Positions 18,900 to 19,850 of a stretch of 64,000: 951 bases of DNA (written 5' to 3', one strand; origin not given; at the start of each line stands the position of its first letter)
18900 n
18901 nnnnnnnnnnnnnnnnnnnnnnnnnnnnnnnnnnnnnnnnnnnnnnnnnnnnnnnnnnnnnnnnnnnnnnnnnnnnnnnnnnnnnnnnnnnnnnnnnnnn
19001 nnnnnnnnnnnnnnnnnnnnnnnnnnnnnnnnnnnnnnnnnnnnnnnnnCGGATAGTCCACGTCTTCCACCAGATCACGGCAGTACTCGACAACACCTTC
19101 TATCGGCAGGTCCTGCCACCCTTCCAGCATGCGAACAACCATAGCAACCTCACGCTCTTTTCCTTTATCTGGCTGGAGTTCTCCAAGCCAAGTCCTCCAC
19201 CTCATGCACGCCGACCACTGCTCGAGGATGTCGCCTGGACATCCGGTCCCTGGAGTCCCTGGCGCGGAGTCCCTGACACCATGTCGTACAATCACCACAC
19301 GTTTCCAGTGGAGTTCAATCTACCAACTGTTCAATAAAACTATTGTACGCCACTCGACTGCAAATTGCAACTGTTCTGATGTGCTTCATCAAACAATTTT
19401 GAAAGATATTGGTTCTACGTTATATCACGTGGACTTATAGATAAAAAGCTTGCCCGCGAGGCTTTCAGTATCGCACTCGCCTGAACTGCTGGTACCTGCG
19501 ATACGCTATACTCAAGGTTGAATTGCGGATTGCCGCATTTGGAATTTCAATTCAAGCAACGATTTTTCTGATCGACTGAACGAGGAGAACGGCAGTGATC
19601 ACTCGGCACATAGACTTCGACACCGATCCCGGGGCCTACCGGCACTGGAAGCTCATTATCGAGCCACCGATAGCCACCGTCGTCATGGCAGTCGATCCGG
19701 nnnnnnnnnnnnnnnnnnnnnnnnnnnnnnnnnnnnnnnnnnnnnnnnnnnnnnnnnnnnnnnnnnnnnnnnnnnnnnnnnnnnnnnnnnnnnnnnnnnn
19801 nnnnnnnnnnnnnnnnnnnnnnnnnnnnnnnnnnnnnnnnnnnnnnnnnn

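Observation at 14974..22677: An ATP-dependent (class I-like) benzoyl-CoA reductase operon is divergent from the O2-dependent boxCB genes, in an apparently actinobacterial-type genome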

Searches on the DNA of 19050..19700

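Call 51: search_rna_families(source=window, start=19050, end=19700, threshold=evalue, max_evalue=1)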
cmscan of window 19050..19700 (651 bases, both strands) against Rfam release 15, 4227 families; matches with E-value up to 1: 0.
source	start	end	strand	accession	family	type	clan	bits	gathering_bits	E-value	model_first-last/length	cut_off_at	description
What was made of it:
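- Tried and rejected: Rfam search of the spacer (19050-19700) at E up to 1 found no RNA family (call 51).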
